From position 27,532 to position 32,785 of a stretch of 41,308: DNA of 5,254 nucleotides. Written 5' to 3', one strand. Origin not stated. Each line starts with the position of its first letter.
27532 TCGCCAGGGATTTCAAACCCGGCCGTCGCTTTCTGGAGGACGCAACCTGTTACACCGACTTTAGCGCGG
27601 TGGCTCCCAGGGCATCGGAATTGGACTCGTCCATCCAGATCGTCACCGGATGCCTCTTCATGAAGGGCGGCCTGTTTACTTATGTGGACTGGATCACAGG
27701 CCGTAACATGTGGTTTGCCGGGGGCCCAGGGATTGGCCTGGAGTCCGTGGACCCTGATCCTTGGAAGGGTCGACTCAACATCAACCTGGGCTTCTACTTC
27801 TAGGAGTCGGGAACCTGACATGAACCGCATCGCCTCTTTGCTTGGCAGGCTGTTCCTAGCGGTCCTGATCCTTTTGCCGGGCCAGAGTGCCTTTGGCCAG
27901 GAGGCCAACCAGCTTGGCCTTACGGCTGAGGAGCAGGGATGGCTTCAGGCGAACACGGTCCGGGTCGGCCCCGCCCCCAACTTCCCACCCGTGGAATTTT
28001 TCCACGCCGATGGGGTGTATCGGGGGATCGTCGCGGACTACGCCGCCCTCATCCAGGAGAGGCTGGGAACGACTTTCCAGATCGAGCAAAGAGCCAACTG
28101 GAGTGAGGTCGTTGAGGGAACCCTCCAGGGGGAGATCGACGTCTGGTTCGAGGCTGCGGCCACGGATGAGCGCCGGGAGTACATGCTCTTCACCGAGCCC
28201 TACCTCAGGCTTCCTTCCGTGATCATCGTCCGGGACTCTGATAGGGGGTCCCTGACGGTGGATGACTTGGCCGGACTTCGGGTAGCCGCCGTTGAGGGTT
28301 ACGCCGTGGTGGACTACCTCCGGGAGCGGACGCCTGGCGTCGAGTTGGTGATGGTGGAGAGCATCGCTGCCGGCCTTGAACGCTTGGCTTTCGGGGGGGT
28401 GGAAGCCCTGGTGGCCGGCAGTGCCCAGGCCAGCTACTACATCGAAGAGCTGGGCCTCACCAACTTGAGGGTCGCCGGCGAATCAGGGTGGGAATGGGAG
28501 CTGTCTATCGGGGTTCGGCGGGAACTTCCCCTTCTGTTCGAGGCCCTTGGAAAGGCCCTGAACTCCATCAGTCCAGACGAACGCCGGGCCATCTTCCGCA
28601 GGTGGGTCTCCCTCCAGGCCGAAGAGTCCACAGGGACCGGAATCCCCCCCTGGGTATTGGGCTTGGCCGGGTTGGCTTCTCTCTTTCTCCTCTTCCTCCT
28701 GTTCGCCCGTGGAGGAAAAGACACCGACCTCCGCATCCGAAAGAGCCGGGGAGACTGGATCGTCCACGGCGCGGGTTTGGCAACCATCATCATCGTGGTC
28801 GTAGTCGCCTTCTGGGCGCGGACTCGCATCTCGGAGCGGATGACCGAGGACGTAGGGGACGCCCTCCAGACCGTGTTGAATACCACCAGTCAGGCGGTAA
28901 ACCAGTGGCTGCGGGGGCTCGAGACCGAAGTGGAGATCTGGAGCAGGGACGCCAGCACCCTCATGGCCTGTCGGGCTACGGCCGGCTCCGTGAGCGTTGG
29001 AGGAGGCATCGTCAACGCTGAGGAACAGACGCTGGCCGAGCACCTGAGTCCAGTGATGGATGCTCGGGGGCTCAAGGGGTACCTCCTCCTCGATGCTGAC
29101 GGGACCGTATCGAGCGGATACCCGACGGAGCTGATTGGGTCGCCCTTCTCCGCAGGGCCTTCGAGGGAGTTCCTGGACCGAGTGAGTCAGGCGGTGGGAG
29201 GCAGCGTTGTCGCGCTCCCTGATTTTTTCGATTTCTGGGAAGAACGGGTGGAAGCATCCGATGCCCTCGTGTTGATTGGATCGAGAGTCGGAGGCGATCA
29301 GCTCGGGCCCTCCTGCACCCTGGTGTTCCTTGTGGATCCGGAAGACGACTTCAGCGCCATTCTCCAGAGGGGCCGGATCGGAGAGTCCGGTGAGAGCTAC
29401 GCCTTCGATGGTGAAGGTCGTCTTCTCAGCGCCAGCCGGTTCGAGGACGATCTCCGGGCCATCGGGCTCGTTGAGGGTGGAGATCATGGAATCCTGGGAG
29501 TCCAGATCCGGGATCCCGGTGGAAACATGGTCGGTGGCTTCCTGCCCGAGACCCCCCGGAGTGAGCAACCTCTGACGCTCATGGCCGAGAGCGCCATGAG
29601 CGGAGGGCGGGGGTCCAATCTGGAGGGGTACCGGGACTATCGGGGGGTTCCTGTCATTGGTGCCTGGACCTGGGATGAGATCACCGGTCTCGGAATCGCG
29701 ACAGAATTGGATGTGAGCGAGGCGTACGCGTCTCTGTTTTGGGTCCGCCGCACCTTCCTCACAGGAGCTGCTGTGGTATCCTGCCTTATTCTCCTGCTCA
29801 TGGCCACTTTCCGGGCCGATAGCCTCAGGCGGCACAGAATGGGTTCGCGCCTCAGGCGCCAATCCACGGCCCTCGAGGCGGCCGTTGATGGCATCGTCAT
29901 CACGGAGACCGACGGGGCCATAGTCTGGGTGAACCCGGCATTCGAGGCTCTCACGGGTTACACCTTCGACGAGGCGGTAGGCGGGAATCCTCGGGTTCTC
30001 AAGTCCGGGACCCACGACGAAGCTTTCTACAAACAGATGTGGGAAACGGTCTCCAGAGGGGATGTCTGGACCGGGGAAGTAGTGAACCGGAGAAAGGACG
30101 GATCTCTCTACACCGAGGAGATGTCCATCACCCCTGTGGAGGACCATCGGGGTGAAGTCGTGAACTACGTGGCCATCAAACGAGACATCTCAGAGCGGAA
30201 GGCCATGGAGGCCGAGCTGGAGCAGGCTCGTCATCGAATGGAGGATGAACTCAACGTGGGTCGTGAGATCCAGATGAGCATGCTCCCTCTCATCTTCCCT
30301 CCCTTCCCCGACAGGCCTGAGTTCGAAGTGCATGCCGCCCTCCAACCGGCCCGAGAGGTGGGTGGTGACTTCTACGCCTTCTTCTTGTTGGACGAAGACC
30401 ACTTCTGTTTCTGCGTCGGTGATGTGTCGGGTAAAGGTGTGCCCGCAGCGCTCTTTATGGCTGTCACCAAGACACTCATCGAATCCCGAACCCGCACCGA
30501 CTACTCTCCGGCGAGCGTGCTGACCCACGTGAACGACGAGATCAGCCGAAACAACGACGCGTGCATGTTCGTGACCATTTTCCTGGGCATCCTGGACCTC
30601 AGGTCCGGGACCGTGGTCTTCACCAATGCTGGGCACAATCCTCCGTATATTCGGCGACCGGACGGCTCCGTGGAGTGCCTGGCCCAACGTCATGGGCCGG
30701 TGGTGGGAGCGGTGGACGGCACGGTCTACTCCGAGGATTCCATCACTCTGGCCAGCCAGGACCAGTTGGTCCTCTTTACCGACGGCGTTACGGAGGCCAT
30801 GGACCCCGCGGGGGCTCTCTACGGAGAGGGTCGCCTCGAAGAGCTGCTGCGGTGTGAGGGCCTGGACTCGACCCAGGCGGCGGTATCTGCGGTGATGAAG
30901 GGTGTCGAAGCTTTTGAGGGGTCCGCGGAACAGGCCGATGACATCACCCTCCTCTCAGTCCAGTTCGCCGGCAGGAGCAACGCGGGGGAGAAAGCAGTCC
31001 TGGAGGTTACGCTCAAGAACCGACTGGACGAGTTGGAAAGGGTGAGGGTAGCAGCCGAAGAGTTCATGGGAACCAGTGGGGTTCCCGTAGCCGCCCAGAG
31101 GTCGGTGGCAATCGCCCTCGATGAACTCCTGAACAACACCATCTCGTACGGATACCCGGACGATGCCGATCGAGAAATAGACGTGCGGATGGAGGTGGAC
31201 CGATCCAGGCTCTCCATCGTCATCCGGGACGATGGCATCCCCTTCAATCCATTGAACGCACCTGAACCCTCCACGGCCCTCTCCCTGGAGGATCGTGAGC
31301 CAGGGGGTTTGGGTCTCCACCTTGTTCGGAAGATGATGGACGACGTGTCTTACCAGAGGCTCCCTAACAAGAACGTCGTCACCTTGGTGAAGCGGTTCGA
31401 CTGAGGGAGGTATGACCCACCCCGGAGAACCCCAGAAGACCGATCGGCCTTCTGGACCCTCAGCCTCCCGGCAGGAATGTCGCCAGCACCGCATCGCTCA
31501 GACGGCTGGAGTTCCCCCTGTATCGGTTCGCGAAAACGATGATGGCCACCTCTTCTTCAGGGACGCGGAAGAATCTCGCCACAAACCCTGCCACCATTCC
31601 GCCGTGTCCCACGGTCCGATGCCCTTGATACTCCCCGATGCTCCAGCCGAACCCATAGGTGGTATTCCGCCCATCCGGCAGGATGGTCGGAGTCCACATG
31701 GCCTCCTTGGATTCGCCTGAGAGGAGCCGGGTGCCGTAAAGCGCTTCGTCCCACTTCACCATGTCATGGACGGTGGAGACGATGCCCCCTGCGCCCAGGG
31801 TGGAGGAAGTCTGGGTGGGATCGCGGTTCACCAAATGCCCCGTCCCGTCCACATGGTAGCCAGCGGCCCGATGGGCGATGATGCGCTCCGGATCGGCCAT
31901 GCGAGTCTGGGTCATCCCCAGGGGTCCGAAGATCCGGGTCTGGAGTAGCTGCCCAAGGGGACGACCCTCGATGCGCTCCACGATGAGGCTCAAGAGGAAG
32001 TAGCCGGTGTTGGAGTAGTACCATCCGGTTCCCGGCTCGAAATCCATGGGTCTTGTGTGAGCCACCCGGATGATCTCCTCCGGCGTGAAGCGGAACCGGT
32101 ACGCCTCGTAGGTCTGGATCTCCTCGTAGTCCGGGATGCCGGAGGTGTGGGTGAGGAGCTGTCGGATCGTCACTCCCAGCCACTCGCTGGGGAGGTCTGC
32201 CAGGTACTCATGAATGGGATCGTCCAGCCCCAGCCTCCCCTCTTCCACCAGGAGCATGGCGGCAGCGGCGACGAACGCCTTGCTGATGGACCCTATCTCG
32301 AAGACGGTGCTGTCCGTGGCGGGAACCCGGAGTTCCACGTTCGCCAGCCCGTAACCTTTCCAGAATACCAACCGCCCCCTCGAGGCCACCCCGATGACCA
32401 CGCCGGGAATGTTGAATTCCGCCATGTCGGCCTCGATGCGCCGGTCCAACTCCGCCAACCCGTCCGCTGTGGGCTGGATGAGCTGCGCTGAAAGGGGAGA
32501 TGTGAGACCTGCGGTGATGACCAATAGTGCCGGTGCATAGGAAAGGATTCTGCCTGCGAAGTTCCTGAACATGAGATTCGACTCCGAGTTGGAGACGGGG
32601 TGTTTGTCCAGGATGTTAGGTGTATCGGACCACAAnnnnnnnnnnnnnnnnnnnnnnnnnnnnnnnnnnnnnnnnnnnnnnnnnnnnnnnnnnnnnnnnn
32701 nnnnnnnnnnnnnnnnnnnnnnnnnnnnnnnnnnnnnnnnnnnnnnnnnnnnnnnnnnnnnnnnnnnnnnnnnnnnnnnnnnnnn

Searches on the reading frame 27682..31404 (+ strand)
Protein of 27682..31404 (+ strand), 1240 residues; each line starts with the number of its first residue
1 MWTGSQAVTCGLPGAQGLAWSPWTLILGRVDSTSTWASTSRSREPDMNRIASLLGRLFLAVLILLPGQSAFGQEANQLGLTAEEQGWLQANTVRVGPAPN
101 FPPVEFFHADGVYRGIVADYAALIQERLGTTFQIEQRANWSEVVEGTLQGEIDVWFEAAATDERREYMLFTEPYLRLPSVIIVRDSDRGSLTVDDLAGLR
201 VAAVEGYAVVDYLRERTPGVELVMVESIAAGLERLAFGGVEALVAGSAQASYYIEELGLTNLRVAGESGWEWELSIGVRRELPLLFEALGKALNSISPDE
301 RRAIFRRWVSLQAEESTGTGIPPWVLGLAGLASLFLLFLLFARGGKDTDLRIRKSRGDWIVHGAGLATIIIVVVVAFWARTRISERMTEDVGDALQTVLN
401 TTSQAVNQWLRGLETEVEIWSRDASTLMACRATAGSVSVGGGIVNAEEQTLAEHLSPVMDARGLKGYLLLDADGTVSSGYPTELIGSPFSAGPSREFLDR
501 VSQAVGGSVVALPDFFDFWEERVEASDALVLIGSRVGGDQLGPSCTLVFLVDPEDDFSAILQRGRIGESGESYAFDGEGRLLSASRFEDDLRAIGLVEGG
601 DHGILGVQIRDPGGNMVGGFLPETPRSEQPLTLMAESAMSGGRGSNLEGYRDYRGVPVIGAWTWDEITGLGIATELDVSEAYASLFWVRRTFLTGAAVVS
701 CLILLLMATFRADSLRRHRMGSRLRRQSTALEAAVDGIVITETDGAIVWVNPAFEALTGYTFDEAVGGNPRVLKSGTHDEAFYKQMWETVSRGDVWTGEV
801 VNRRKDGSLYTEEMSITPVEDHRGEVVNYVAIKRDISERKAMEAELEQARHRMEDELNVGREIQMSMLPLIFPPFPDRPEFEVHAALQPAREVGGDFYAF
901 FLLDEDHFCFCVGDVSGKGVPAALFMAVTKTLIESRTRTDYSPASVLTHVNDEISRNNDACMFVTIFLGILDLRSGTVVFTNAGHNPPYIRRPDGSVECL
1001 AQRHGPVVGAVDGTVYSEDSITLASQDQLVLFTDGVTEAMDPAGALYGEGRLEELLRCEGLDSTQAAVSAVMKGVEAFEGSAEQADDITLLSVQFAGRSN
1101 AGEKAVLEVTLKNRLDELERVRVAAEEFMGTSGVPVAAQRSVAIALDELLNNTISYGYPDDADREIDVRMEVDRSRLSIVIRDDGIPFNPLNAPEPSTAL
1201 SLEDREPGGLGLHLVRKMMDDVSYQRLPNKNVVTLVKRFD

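Call 22: search_protein_families(library=pfam, proteins=[window:27682-31404:+], max_evalue=0.001)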
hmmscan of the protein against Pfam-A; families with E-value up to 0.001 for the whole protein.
window:27682-31404:+ (1240 aa): 11 families
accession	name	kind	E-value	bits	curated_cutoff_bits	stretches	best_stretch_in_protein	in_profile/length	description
PF07228.17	SpoIIE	-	3.7e-51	174.2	25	1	905-1095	2-191/192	Stage II sporulation protein E (SpoIIE)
PF13581.12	HATPase_c_2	-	1.9e-27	96.2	27.4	1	1113-1237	3-127/127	Histidine kinase-like ATPase domain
PF00497.25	SBP_bac_3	-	2.1e-20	73.2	26.4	1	93-309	1-130/132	Bacterial extracellular solute-binding proteins, family 3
PF13426.13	PAS_9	-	8.7e-20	71.4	27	1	736-838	2-103/103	PAS domain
PF00989.32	PAS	-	2.5e-13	50.4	22.6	1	729-836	5-113/113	PAS fold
PF08448.16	PAS_4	-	6.9e-13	49.2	23.1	1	731-840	1-109/110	PAS fold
PF08447.18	PAS_3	-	1e-08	35.8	25.6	1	748-831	2-87/89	PAS fold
PF13188.13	PAS_8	-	2.5e-07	30.8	21.8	1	726-767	2-43/65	PAS domain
PF02743.24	dCache_1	-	1.1e-05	25.5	45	1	386-669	2-234/240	Cache domain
PF02518.31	HATPase_c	-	1.6e-05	25.7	26.4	1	1141-1223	5-92/111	Histidine kinase-, DNA gyrase B-, and HSP90-like ATPase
PF12974.12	Phosphonate-bd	-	0.00016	21.6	27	1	121-297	20-217/242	ABC transporter, phosphonate, periplasmic substrate-binding protein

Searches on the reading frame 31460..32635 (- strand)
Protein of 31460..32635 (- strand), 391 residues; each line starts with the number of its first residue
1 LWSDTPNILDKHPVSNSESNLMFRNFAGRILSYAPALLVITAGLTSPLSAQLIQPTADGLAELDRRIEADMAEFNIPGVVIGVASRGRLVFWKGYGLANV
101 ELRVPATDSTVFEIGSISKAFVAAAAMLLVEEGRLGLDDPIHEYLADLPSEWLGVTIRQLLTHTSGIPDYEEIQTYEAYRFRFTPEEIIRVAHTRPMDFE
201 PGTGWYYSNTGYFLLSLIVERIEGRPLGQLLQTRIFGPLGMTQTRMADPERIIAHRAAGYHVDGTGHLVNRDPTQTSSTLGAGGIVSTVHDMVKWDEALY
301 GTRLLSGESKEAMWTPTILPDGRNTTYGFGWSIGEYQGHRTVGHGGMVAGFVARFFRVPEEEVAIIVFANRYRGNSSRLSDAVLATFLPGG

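Call 80: search_protein_families(library=pfam, proteins=[window:31460-32635:-], max_evalue=0.001)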
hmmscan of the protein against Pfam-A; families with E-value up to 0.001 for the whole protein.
window:31460-32635:- (391 aa): 2 families
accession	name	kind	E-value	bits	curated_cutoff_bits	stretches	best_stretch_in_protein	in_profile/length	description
PF00144.29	Beta-lactamase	-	1e-79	268.5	27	1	63-384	1-323/329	Beta-lactamase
PF13354.11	Beta-lactamase2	-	1.2e-05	25.2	22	0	108-142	17-51/214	Beta-lactamase enzyme family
